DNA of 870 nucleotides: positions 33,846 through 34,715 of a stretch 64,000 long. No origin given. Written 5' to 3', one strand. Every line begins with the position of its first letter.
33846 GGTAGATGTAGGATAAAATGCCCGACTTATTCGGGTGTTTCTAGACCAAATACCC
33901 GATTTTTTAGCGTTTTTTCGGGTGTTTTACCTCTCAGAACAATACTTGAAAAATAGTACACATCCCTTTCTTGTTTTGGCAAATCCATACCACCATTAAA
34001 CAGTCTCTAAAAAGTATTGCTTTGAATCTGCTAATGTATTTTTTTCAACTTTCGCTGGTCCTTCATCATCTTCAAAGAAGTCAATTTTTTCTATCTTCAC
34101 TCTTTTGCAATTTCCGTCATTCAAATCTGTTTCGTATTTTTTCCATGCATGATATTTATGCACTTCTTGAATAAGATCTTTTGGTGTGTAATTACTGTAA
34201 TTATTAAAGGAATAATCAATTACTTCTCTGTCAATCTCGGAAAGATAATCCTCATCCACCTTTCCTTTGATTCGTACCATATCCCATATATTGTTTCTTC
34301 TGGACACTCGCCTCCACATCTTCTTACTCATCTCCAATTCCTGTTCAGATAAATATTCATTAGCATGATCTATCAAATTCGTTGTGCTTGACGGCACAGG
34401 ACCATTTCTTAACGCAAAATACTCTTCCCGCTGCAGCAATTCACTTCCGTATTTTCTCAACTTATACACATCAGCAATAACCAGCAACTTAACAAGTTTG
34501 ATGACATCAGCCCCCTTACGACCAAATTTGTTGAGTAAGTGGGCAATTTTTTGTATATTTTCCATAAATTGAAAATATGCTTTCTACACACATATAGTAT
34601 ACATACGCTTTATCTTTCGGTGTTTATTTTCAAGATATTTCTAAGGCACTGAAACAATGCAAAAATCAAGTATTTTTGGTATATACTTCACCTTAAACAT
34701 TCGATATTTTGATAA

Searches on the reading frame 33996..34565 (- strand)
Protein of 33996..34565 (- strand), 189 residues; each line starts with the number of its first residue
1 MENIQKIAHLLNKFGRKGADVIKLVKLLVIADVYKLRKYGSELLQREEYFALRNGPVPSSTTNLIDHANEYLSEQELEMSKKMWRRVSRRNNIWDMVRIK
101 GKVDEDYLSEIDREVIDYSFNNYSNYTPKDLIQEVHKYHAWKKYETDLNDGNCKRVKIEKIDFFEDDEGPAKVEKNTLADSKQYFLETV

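Call 50: search_protein_families(library=pfam, proteins=[window:33996-34565:-], max_evalue=0.00001)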
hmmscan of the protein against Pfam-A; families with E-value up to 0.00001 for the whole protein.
window:33996-34565:- (189 aa): 1 family
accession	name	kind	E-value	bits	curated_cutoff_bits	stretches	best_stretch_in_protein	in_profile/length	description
PF13274.11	SocA_Panacea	-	1e-14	55.9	25.7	1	24-142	1-113/113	Antitoxin SocA-like, Panacea domain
